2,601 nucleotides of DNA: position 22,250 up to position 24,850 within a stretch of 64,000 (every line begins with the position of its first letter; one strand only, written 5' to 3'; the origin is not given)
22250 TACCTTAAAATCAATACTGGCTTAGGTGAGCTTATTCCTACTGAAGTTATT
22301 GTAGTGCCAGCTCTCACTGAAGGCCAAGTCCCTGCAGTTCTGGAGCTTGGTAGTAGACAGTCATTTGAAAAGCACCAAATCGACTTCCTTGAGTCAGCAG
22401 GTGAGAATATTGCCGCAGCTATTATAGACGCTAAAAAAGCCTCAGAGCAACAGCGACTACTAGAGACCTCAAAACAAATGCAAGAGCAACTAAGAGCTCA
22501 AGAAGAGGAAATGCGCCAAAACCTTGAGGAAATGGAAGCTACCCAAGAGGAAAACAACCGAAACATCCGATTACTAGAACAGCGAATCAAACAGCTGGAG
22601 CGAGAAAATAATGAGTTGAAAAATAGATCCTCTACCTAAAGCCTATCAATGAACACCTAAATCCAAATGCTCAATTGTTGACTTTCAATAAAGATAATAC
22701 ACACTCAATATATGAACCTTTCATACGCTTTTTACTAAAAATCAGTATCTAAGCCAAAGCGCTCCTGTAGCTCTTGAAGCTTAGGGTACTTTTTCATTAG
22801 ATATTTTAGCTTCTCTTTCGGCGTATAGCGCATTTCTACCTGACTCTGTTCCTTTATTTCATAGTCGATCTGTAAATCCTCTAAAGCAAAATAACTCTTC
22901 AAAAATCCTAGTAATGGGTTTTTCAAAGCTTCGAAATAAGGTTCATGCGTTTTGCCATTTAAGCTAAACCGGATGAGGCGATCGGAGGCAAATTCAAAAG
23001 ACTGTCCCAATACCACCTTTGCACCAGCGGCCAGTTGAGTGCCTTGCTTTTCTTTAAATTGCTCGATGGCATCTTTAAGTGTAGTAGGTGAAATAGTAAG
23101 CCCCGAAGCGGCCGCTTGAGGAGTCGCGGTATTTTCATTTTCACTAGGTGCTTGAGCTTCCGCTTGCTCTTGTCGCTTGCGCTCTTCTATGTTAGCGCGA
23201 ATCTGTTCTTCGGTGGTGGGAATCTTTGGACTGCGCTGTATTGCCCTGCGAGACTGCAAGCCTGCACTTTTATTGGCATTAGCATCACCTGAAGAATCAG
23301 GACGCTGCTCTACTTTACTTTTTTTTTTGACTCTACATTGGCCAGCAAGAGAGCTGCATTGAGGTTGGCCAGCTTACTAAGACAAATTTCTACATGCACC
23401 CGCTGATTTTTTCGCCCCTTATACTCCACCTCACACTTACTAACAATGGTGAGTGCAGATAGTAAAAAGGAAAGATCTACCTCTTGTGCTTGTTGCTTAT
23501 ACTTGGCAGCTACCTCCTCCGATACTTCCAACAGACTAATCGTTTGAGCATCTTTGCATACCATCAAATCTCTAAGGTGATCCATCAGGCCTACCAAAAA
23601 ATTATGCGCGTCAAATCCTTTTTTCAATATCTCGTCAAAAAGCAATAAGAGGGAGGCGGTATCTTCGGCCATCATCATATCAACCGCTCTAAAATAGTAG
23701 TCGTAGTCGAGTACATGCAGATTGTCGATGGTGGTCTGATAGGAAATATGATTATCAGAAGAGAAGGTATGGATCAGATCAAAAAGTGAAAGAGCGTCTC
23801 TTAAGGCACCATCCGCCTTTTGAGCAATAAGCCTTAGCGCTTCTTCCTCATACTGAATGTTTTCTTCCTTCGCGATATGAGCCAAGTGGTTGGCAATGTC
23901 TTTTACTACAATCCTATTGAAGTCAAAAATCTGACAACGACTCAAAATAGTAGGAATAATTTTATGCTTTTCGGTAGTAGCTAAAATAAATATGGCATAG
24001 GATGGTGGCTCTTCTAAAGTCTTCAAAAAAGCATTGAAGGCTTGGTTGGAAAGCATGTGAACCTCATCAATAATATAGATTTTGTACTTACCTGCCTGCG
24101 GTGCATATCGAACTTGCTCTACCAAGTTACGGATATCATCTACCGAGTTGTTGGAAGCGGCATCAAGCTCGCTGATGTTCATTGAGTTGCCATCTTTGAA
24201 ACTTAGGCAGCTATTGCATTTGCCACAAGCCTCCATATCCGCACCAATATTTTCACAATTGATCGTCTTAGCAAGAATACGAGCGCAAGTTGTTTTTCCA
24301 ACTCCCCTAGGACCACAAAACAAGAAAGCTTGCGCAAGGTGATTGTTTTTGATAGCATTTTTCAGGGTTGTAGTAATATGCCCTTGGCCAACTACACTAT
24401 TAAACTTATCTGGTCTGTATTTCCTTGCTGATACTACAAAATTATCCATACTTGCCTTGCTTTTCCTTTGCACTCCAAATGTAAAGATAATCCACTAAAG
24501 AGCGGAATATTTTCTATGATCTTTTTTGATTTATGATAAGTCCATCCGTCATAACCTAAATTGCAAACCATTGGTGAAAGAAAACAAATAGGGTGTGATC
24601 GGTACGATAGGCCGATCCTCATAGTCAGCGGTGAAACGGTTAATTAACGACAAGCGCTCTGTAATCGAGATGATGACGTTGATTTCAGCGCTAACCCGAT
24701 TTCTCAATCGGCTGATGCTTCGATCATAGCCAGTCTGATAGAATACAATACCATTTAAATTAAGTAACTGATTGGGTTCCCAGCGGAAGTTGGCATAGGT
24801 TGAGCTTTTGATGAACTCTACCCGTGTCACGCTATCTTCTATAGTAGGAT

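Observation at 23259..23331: dnaX interrupted at an A10 run: zero frame gives a gamma-like product, and the tau C-terminus needs a -1 shift (or an 11th A)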

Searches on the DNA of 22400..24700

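Call 63: search_rna_families(source=window, start=22400, end=24700, threshold=evalue, max_evalue=1)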
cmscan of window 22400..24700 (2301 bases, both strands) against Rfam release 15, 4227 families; matches with E-value up to 1: 0.
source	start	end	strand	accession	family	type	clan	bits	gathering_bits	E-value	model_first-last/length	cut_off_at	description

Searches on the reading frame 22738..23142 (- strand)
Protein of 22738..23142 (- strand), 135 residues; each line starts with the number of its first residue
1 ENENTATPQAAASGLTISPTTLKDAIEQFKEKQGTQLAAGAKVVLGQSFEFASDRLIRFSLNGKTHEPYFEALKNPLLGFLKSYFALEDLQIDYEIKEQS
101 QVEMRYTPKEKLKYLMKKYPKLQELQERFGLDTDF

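Call 45: find_homologous_proteins(query=A1, max_evalue=0.00001)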
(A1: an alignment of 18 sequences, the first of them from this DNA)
Query A1 (18 sequences) (135 aa, profile of the alignment): 199 proteins with E <= 0.00001 among 1099 candidates; the best 120 are listed.
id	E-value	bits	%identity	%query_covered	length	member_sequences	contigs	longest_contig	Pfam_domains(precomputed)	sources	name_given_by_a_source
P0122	1.1e-37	147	-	-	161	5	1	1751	PF28557.1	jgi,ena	jgi:DNA polymerase-3 subunit gamma/tau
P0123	2.9e-37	146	-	-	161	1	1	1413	PF28557.1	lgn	-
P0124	2.1e-36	143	-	-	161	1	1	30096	PF28557.1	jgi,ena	jgi:DNA polymerase-3 subunit gamma/tau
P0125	1.5e-33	134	25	50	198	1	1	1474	PF28557.1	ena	-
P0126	1.6e-33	134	28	50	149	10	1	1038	PF28557.1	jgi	jgi:chromosomal replication initiation ATPase DnaA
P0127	1.6e-33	134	25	50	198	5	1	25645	PF28557.1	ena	-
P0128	1.8e-33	134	23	79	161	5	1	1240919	PF28557.1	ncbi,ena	-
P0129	2.0e-33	133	26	50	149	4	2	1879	PF28557.1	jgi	jgi:chromosomal replication initiation ATPase DnaA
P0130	1.0e-32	131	26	50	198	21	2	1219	PF28557.1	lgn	-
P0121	1.4e-32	131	100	100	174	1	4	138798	-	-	-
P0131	1.5e-32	131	26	50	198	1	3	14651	PF28557.1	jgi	jgi:DNA polymerase-3 subunit gamma/tau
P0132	1.5e-32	131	26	50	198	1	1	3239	PF28557.1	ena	-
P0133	1.5e-32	130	26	50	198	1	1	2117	PF28557.1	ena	-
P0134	1.7e-32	130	25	64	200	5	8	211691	PF28557.1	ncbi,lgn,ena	-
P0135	2.6e-32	130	23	62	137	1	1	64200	PF28557.1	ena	-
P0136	2.7e-32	130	22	84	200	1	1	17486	PF28557.1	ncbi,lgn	-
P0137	4.1e-32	129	21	62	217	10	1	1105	PF28557.1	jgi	jgi:hypothetical protein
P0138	4.6e-32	129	23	62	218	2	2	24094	PF28557.1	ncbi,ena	-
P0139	5.3e-32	129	26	56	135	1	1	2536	PF28557.1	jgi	jgi:hypothetical protein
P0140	5.5e-32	129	22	79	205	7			PF28557.1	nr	nr:hypothetical protein [Sunxiuqinia sp.]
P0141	6.4e-32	128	25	64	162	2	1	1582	PF28557.1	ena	-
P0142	7.8e-32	128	24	79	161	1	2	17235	PF28557.1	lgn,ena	-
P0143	7.9e-32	128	33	64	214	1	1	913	PF28557.1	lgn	-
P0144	9.4e-32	128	25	79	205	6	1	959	PF28557.1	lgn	-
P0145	9.5e-32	128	24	79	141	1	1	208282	PF28557.1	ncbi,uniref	ncbi:hypothetical protein [Sunxiuqinia sp. sy24]|uniref:hypothetical protein n=1 Tax=Sunxiuqinia sp.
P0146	1.1e-31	128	25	79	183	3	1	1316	PF28557.1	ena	-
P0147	1.4e-31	127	23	69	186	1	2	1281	PF28557.1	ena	-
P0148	1.5e-31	127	26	56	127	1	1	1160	PF28557.1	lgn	-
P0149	1.7e-31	127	23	79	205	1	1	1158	PF28557.1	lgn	-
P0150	3.1e-31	126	21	85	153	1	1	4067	PF28557.1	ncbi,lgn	-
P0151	5.6e-31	125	25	47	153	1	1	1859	PF28557.1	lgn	-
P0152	7.2e-31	125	23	79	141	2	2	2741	PF28557.1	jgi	jgi:hypothetical protein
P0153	8.9e-31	125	26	67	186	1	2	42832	PF28557.1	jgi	-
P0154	1.0e-30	125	33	44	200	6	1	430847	PF28557.1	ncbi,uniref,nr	ncbi:hypothetical protein [Sunxiuqinia indica]|uniref:hypothetical protein n=1 Tax=Sunxiuqinia indic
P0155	1.0e-30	125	30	44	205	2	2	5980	PF28557.1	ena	-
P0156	1.3e-30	124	46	10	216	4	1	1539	PF28557.1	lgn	-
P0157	1.6e-30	124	27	55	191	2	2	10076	PF28557.1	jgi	-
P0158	1.7e-30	124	32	44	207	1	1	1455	PF28557.1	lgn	-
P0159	2.0e-30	124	24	79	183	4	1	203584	PF28557.1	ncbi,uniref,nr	ncbi:hypothetical protein [uncultured Sunxiuqinia sp.]|uniref:hypothetical protein n=1 Tax=unculture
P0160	2.1e-30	124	26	65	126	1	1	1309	PF28557.1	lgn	-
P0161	2.2e-30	124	19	85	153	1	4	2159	PF28557.1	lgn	-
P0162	2.3e-30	123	23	55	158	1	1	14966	PF28557.1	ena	-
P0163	3.3e-30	123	26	79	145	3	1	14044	PF28557.1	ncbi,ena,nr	ncbi:MAG TPA: hypothetical protein VKA27_13180 [Sunxiuqinia sp.]|nr:hypothetical protein [Sunxiuqini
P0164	3.8e-30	123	23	64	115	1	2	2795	PF28557.1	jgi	jgi:DNA polymerase-3 subunit gamma/tau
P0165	3.9e-30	123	32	44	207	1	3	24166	PF28557.1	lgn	-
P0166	4.2e-30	123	26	79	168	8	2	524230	PF28557.1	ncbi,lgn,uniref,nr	ncbi:hypothetical protein [Sunxiuqinia elliptica]|uniref:DNA polymerase-3 subunit gamma/tau n=1 Tax=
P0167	4.5e-30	123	27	79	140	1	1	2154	PF28557.1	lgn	-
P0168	4.6e-30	122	24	67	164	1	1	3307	PF28557.1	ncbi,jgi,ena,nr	ncbi:MAG TPA: hypothetical protein VKA10_09990 [Prolixibacteraceae bacterium]|nr:hypothetical protei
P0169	6.9e-30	122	23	61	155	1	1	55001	PF28557.1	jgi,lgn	jgi:hypothetical protein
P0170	7.4e-30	122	25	67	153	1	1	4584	PF28557.1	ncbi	ncbi:MAG: hypothetical protein ACOC2M_01795 [bacterium]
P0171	1.1e-29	121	23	61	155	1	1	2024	PF28557.1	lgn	-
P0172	1.2e-29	121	26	67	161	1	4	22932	PF28557.1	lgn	-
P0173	1.2e-29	121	-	-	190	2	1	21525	PF28557.1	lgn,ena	-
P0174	1.2e-29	121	25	69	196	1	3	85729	PF28557.1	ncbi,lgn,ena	ncbi:MAG: hypothetical protein AAGU19_11895 [Prolixibacteraceae bacterium]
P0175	1.7e-29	121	28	65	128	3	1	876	PF28557.1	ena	-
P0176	1.8e-29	121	-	-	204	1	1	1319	PF28557.1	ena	-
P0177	2.2e-29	120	22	69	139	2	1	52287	PF28557.1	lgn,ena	-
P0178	2.3e-29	120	23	61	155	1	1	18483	PF28557.1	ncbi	-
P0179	2.6e-29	120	23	61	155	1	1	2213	PF28557.1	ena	-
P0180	2.9e-29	120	23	64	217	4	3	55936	PF28557.1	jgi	jgi:hypothetical protein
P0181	3.3e-29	120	28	61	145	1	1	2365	PF28557.1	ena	-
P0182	3.4e-29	120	23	55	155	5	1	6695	PF28557.1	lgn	-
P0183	3.4e-29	120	24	79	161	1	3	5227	PF28557.1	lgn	-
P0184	4.4e-29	119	27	53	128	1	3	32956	PF28557.1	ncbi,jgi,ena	-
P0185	4.4e-29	119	24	66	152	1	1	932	PF28557.1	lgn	-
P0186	5.0e-29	119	23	55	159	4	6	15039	PF28557.1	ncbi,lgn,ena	-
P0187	5.7e-29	119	23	67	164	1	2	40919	PF28557.1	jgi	-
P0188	6.0e-29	119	25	66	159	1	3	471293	PF28557.1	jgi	jgi:hypothetical protein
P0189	6.8e-29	119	18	45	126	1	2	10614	PF28557.1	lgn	-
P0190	7.0e-29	119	-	-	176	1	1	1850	PF28557.1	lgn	-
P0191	7.1e-29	119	28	44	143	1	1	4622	PF28557.1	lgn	-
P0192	7.5e-29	119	30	44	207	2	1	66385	PF28557.1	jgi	jgi:DNA polymerase III subunit gamma/tau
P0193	8.4e-29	118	22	87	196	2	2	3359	PF28557.1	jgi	jgi:hypothetical protein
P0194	9.7e-29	118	31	55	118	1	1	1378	PF28557.1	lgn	-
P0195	9.9e-29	118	23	55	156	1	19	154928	PF28557.1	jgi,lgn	jgi:hypothetical protein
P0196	1.0e-28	118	22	67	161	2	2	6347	PF28557.1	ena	-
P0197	1.0e-28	118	30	44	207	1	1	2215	PF28557.1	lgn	-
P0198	1.0e-28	118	19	55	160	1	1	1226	PF28557.1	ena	-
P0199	1.3e-28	118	23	55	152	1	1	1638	PF28557.1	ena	-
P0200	1.5e-28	118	22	64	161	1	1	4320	PF28557.1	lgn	-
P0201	1.6e-28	118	26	58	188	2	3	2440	PF28557.1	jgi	jgi:hypothetical protein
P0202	1.6e-28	117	24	59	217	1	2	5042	PF28557.1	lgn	-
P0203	1.8e-28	117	26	67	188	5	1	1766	PF28557.1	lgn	-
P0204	1.8e-28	117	28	44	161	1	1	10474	PF28557.1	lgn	-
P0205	2.1e-28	117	-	-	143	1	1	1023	PF28557.1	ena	-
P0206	2.2e-28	117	27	44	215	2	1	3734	PF28557.1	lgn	-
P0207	2.8e-28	117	24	59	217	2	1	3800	PF28557.1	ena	-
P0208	2.9e-28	117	24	67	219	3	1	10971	PF28557.1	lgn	-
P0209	3.1e-28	117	26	79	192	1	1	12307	PF28557.1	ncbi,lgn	-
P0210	3.3e-28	116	22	64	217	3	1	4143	PF28557.1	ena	-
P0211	3.3e-28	116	24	55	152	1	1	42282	PF28557.1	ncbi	-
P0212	3.4e-28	116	22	64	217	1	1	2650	PF28557.1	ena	-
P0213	3.4e-28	116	22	64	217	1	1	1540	PF28557.1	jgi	-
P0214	3.5e-28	116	-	-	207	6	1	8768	PF28557.1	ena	-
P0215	3.6e-28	116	-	-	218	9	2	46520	PF28557.1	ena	-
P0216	5.3e-28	116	22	65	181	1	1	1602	PF28557.1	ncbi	-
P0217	5.9e-28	116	22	65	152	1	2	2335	PF28557.1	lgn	-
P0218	7.3e-28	115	24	55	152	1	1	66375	PF28557.1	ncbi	-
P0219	7.6e-28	115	24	66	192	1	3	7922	PF28557.1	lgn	-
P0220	7.9e-28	115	-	-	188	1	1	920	PF28557.1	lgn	-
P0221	8.0e-28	115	24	53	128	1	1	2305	PF28557.1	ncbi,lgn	-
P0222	8.4e-28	115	24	55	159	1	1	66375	PF28557.1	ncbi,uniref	ncbi:hypothetical protein [Mariniphaga sp.]|uniref:hypothetical protein n=1 Tax=Mariniphaga sp. TaxI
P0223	8.5e-28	115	24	58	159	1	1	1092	PF28557.1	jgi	jgi:hypothetical protein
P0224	9.4e-28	115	39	18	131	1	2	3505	PF28557.1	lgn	-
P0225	1.0e-27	115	24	55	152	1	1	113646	PF28557.1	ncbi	-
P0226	1.1e-27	115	24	59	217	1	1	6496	PF28557.1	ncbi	-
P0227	1.2e-27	115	22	53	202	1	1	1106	PF28557.1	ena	-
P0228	2.1e-27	114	24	53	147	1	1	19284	PF28557.1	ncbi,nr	ncbi:MAG: hypothetical protein L3J11_03105 [Draconibacterium sp.]|nr:hypothetical protein [Draconiba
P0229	2.2e-27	114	-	-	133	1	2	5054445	PF28557.1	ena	-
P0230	2.2e-27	114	30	44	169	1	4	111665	PF28557.1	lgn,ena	-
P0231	2.2e-27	114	-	-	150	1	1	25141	PF28557.1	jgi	jgi:DNA polymerase-3 subunit gamma/tau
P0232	2.3e-27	114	30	59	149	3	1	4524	PF28557.1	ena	-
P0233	2.3e-27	114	-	-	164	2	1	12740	PF28557.1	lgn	-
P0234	2.5e-27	114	26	58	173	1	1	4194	PF28557.1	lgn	-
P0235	2.6e-27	114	22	67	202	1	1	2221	PF28557.1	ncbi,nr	ncbi:MAG TPA: hypothetical protein VFD91_02105, partial [Mariniphaga sp.]|nr:hypothetical protein [M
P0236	2.8e-27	113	28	44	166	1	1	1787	PF28557.1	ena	-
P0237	3.1e-27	113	23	79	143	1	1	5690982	PF28557.1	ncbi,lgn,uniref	ncbi:hypothetical protein [Gaoshiqia sp. Z1-71]|uniref:hypothetical protein n=1 Tax=Gaoshiqia hydrog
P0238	3.1e-27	113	25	80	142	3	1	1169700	PF28557.1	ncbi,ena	-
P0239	3.4e-27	113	18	93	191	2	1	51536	PF28557.1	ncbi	-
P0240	3.9e-27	113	39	18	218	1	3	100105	PF28557.1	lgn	-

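Call 55: predict_structure(alignment_id=A2)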
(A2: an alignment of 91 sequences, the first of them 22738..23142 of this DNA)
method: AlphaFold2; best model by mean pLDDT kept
length: 135 residues; sequences in the alignment: 91
mean_pLDDT: 68.7   pTM: 0.47
mean pLDDT of the five models: 68.7, 67.5, 66.2, 63.3, 59.8
residues with pLDDT >= 90: 0; 70-90: 80; 50-70: 37; < 50: 18
segments of 3 or more residues with pLDDT < 50: 1-7, 11-15, 100-103
pLDDT, mean of each block of 10 residues (from residue 1): 43 54 78 63 69 75 77 82 79 72 57 76 73 57
secondary structure, 60 per line:
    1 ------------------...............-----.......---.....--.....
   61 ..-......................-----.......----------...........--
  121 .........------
elements in order: H19-33 H39-45 E49-53 E56-62 H64-85 E91-97 H108-118 H121-129

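Call 57: fold_search(model_id=the predicted structure, library=pdb)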
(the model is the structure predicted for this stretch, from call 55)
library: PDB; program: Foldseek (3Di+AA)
matches with E <= 10: 605; with E <= 0.001: 0
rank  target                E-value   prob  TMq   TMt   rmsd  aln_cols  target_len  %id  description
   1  4tps_B                8.1e-02  0.97  0.43  0.63   3.7        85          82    9  Sporulation Inhibitor of DNA Replication, SirA, in complex with Domain I of DnaA (released 2014-07-30)
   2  4tps_D                9.2e-02  0.98  0.43  0.63   3.2        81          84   10  Sporulation Inhibitor of DNA Replication, SirA, in complex with Domain I of DnaA (released 2014-07-30)
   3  3gac_C                1.3e-01  0.51  0.34  0.38   7.4       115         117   11  Structure of mif with HPP (released 2009-12-29)
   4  4v88_CH               1.7e-01  0.87  0.41  0.31   4.7        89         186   15  The structure of the eukaryotic ribosome at 3.0 A resolution. (released 2014-07-09)
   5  3j8g_X                1.7e-01  0.80  0.40  0.15   5.0        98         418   12  Electron cryo-microscopy structure of EngA bound with the 50S ribosomal subunit (released 2014-11-26)
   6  9if2_E                1.8e-01  0.54  0.28  0.47   6.8        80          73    9  ZnT1 CTD regulation (released 2025-09-17)
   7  6han_C                1.8e-01  0.54  0.29  0.39   9.1        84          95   10  MamM CTD H264E-E289H (released 2019-08-21)
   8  3byr                  1.9e-01  0.57  0.32  0.43   5.8        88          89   15  Mode of Action of a Putative Zinc Transporter CzrB (Zn form) (released 2008-09-23)
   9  3ux3_A                2.1e-01  0.15  0.22  0.23  15.4       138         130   14  Crystal Structure of Domain-Swapped Fam96a minor dimer (released 2012-05-30)
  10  3w64_D                2.4e-01  0.41  0.28  0.42   8.5        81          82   10  MamM-CTD 215-293 (released 2014-04-16)
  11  4gum_A                2.4e-01  0.28  0.30  0.34  10.7       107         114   15  Cystal structure of locked-trimer of human MIF (released 2013-07-03)
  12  6h8a                  2.8e-01  0.44  0.28  0.44   8.5        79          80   10  MamM CTD D249N - Cadmium form (released 2019-08-14)
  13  6han_D                2.8e-01  0.23  0.24  0.35   8.5        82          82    6  MamM CTD H264E-E289H (released 2019-08-21)
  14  6g55_A                3.0e-01  0.44  0.28  0.43   8.4        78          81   10  MamM CTD C267S (released 2018-10-31)
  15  3fwu                  3.0e-01  0.35  0.27  0.32   7.0        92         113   13  Crystal structure of Leishmania major MIF1 (released 2009-03-24)
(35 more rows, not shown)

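Call 58: search_solved_structures(query=A1, max_evalue=10)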
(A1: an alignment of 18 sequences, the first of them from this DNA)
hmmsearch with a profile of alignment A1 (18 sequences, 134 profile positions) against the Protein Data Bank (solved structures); distinct sequences matched with E-value up to 10: 8.
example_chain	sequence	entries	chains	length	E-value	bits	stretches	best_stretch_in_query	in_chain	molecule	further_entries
9qpc_A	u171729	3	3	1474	0.0083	19.6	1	11-104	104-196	DNA polymerase III PolC-type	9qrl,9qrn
1ffu_A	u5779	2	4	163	0.74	13.3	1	53-95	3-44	CUTS, IRON-SULFUR PROTEIN OF CARBON MONOXIDE DEHYDROGENASE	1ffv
2p01_A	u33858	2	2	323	0.91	13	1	8-81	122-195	Alpha-2-macroglobulin receptor-associated protein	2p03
9qaw_L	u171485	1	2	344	1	12.8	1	8-81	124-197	Alpha-2-macroglobulin receptor-associated protein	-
6iic_B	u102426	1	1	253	1.1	12.8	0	59-108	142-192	VP2 of Mud crab dicistrovirus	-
6jm8_A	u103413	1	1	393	1.5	12.3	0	110-124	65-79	ofchtiv-g5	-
6jm7_A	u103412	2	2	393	1.6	12.2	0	110-124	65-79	ofchtiv | ofchtiv-allosamidin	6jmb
5tk6_A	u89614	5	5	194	2.4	11.7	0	109-128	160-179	OxsA protein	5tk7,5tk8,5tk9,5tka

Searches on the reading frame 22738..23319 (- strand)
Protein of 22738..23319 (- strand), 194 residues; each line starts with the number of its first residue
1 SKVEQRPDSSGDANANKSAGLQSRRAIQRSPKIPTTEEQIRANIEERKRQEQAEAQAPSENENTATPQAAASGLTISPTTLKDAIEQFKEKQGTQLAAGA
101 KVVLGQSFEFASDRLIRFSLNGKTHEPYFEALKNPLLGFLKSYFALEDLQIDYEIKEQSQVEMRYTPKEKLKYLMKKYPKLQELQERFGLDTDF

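Call 23: search_protein_families(library=pfam, proteins=[window:22738-23319:-], max_evalue=1)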
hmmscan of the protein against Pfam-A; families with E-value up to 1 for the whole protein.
seq(194 aa): 1 family
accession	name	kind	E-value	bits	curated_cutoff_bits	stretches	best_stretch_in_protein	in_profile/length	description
PF01304.22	Gas_vesicle_C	-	0.42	10.9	21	0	48-57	18-27/33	Gas vesicles protein GVPc repeated domain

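Call 42: find_homologous_proteins(query=window:22738-23319:-, max_evalue=0.00001)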
Query seq(194 aa) (194 aa): 1 proteins with E <= 0.00001 among 351 candidates.
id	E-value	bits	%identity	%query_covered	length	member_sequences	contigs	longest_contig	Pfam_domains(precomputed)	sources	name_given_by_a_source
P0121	2.5e-104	365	99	90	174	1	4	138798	-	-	-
